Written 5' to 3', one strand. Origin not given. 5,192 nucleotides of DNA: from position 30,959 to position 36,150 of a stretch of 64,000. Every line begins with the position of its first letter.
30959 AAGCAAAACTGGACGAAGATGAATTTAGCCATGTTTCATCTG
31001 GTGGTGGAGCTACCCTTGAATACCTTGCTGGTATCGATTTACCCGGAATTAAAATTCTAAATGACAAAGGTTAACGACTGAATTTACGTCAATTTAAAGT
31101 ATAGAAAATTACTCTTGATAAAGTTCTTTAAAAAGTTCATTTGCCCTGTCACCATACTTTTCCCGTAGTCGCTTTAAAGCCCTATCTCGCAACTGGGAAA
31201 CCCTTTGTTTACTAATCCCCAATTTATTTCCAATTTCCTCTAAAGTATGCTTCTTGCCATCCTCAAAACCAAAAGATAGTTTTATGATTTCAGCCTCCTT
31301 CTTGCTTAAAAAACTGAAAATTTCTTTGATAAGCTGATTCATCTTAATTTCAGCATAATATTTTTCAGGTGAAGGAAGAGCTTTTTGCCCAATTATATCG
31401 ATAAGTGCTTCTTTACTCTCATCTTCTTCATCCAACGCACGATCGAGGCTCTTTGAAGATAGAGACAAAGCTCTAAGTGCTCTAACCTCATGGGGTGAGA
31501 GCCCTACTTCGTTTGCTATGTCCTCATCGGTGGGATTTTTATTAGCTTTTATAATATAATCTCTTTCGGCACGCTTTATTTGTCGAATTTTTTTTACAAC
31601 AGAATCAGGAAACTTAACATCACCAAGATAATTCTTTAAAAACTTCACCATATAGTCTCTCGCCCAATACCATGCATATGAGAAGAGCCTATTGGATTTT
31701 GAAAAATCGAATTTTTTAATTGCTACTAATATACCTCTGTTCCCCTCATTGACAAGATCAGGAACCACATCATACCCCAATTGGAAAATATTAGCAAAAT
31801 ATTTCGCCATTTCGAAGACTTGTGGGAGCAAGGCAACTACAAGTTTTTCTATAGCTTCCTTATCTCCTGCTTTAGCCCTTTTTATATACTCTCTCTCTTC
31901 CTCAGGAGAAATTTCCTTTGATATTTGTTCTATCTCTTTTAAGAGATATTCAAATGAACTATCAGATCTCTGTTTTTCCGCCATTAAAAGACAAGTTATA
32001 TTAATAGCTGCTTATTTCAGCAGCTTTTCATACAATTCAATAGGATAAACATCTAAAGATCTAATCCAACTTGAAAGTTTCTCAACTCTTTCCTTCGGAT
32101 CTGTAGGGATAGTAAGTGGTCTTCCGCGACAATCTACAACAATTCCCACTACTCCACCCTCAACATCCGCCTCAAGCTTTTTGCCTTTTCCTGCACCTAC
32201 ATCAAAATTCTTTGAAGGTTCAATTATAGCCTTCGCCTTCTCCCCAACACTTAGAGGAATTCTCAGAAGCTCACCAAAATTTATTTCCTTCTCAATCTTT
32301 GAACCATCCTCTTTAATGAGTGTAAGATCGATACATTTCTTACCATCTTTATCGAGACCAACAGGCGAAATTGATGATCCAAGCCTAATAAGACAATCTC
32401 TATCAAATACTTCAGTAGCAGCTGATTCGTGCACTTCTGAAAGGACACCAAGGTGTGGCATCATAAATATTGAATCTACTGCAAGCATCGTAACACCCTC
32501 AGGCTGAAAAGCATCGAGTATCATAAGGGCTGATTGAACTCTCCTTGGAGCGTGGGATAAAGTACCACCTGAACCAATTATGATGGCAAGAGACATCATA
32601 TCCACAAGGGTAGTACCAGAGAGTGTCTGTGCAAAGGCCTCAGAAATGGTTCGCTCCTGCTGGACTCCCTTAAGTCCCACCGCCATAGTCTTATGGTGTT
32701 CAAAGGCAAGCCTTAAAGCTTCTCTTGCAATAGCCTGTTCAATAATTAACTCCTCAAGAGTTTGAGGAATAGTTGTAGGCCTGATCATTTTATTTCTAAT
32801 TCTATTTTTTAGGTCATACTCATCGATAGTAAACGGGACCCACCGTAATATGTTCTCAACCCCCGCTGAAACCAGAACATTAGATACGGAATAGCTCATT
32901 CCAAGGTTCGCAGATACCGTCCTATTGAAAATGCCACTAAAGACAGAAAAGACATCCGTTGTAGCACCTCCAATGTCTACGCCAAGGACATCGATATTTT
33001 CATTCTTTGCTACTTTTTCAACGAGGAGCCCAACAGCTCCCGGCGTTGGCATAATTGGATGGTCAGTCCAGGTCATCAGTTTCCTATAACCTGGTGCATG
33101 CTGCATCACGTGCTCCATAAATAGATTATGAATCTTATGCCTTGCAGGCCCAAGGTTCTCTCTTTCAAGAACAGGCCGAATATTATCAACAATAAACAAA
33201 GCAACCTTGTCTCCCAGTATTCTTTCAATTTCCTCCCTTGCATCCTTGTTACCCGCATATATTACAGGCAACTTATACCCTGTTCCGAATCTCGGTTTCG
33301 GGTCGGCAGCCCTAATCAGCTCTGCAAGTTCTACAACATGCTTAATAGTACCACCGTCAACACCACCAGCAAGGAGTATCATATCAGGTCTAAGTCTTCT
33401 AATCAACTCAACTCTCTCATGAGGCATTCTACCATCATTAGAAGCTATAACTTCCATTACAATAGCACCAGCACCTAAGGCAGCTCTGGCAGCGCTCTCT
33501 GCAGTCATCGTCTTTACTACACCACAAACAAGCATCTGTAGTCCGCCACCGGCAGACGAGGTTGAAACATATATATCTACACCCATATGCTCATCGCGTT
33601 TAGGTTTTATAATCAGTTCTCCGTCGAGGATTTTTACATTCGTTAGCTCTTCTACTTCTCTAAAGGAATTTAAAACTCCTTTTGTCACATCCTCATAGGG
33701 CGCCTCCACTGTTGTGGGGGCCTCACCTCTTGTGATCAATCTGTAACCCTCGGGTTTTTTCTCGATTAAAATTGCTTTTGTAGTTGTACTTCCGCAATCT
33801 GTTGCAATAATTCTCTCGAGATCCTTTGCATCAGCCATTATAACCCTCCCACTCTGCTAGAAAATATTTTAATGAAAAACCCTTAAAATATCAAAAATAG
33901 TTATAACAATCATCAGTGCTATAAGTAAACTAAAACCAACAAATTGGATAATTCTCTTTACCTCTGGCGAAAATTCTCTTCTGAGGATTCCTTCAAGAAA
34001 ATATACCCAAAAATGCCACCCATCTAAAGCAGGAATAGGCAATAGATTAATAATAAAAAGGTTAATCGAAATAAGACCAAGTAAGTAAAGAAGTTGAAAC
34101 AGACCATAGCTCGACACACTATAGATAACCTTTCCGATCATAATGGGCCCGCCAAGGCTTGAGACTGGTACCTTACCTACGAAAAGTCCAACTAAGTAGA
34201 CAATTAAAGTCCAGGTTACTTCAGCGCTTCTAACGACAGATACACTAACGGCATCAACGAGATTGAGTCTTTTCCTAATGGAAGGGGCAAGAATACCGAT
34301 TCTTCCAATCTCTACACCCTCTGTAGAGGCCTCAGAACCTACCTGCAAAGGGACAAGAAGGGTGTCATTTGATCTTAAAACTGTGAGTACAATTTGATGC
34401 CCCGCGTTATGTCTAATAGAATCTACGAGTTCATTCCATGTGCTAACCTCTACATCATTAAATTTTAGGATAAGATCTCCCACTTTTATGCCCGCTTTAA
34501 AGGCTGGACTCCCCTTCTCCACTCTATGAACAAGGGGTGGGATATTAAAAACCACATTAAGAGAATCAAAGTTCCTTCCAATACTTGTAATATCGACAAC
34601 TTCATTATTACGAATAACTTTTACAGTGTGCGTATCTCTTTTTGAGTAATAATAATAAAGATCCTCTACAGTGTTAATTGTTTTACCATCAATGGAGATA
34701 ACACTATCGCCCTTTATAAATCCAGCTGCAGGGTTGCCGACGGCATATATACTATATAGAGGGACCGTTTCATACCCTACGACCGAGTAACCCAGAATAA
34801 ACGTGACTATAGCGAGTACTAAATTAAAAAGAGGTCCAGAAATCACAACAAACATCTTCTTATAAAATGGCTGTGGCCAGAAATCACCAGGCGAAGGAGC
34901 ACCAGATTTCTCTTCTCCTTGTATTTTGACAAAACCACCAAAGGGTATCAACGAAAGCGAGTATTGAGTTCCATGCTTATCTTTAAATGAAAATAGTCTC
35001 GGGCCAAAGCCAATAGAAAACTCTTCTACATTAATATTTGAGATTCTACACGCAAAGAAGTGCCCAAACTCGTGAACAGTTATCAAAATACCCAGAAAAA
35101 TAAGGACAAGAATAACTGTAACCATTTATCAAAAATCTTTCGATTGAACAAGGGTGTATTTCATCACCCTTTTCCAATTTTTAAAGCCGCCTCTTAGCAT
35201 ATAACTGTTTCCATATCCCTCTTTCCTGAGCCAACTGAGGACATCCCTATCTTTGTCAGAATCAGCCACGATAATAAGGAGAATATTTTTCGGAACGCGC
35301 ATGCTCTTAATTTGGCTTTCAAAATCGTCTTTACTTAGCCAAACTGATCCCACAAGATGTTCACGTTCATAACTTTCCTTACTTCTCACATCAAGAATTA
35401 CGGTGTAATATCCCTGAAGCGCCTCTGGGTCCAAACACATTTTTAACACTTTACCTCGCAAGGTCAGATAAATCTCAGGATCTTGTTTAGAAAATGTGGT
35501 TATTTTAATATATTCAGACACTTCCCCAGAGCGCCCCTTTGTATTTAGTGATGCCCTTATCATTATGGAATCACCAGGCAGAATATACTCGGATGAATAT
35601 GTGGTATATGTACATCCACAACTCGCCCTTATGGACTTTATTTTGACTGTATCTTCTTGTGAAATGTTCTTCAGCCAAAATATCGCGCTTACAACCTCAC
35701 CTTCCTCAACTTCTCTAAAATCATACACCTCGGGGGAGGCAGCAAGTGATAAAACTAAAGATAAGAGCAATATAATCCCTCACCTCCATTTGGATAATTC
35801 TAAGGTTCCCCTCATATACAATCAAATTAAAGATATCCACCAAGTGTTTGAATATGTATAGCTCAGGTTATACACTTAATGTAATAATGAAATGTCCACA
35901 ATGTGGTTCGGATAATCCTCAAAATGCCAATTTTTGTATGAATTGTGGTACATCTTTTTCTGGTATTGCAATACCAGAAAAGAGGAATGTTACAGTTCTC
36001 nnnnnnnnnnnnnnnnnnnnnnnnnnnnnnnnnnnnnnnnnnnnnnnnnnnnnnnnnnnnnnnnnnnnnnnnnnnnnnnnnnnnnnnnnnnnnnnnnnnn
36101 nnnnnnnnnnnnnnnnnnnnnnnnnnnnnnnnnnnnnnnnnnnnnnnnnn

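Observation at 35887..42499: Three-gene operon: STAND-gated class III cyclase, unknown HEAT-like protein, variant HD-GYP phosphohydrolase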

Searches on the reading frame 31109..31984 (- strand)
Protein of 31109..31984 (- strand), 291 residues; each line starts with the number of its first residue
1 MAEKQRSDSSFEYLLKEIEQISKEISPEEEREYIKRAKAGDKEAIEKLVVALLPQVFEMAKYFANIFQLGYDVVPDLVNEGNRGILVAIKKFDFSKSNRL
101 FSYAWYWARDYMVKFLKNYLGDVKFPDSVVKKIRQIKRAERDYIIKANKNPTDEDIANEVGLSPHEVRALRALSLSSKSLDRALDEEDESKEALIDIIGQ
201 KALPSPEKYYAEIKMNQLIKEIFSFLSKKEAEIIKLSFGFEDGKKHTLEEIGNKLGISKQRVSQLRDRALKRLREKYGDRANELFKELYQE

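Call 13: search_protein_families(library=pfam, proteins=[window:31109-31984:-], max_evalue=0.001)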
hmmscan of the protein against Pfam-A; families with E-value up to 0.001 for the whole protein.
window:31109-31984:- (291 aa): 4 families
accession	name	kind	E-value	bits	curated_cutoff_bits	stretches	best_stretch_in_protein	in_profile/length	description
PF04545.22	Sigma70_r4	-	4.7e-15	55.3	24.1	1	226-275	5-50/50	Sigma-70, region 4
PF04539.22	Sigma70_r3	-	1.2e-12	48.2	25.3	1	132-191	2-61/78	Sigma-70 region 3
PF04542.20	Sigma70_r2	-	4e-05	23.8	24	1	49-117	2-66/71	Sigma-70 region 2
PF04967.18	HTH_10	-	0.00027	21.1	23.1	0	229-273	4-51/53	HTH DNA binding domain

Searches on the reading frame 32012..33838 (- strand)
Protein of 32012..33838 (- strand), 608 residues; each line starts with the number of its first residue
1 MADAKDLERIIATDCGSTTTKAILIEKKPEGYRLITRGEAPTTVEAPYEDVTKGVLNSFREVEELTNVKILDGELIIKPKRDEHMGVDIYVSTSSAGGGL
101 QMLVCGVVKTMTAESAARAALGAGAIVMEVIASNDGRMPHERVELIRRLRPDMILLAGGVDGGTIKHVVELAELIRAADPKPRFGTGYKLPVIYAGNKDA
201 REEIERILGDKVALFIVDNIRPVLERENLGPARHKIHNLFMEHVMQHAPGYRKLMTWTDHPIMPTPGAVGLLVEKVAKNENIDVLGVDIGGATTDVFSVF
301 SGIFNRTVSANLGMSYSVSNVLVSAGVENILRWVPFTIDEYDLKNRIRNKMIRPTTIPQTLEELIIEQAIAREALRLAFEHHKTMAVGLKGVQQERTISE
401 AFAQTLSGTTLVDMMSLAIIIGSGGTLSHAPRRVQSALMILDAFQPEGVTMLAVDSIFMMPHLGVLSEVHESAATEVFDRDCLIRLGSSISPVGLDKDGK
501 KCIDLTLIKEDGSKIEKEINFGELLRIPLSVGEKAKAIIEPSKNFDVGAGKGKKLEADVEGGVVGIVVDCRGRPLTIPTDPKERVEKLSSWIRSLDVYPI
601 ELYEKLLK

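Call 13: search_protein_families(library=pfam, proteins=[window:32012-33838:-], max_evalue=0.001)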
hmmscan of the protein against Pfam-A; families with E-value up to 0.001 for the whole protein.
window:32012-33838:- (608 aa): 2 families
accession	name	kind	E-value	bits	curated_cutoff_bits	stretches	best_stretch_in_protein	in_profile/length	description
PF13941.12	MutL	-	1.2e-128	430.1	27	1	10-482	1-450/450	MutL protein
PF01968.24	Hydantoinase_A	-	2.6e-06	27.3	22.9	0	267-312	65-109/291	Hydantoinase/oxoprolinase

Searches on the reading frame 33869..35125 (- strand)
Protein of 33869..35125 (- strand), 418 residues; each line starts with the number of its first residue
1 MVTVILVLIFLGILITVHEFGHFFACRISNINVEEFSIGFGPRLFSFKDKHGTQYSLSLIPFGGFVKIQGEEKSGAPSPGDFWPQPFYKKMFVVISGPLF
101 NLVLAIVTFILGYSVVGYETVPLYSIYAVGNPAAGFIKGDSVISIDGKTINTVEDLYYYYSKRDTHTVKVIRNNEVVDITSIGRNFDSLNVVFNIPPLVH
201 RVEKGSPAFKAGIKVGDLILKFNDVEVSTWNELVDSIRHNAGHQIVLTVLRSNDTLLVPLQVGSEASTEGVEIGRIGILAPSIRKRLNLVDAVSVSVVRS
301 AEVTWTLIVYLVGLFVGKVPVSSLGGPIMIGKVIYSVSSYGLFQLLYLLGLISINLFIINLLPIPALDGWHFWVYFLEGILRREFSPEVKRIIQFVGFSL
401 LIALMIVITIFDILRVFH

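Call 13: search_protein_families(library=pfam, proteins=[window:33869-35125:-], max_evalue=0.001)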
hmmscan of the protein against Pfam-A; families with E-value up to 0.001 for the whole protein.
window:33869-35125:- (418 aa): 5 families
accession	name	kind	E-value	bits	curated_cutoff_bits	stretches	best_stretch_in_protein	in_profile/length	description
PF02163.28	Peptidase_M50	-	3.3e-59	200.3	27.2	1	8-404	3-221/221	Peptidase family M50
PF13180.12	PDZ_2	-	3.4e-19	69.3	27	2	198-259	15-77/80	PDZ domain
PF17820.7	PDZ_6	-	1e-16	60.8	27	1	199-251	2-54/54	PDZ domain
PF00595.29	PDZ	-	2.4e-08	34.7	23.2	1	196-233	26-63/81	PDZ domain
PF14685.13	PDZ_Tricorn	-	7e-07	29.6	25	0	203-253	28-80/88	Tricorn protease PDZ domain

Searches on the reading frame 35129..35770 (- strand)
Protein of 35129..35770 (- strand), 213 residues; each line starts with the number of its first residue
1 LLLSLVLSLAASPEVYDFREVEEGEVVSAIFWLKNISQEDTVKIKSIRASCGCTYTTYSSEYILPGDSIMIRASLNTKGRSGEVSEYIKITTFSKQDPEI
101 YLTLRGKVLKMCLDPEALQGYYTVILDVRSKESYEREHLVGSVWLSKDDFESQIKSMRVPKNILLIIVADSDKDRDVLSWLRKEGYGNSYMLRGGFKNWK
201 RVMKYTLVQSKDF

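Call 13: search_protein_families(library=pfam, proteins=[window:35129-35770:-], max_evalue=0.001)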
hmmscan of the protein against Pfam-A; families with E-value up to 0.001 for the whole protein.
window:35129-35770:- (213 aa): 3 families
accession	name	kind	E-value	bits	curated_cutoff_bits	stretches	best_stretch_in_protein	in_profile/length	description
PF07610.17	DUF1573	-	8.5e-19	67.8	26.1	1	13-108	5-98/98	Protein of unknown function (DUF1573)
PF00581.25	Rhodanese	-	5.5e-11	43.3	22.2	1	123-201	14-101/102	Rhodanese-like domain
PF22544.2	HYDIN_VesB_CFA65-like_Ig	-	1.4e-10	41.7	25.5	1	12-107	6-100/100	HYDIN/CFA65/VesB-like, Ig-like domain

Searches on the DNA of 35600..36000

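Call 98: search_rna_families(source=window, start=35600, end=36000, threshold=evalue, max_evalue=1)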
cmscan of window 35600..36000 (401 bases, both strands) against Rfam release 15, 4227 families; matches with E-value up to 1: 1.
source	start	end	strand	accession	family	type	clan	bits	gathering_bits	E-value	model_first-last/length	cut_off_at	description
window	35891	35988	-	RF01230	snoR77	Gene; snRNA; snoRNA; HACA-box;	-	21.8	47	0.28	1-131/131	no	Small nucleolar RNA snoR77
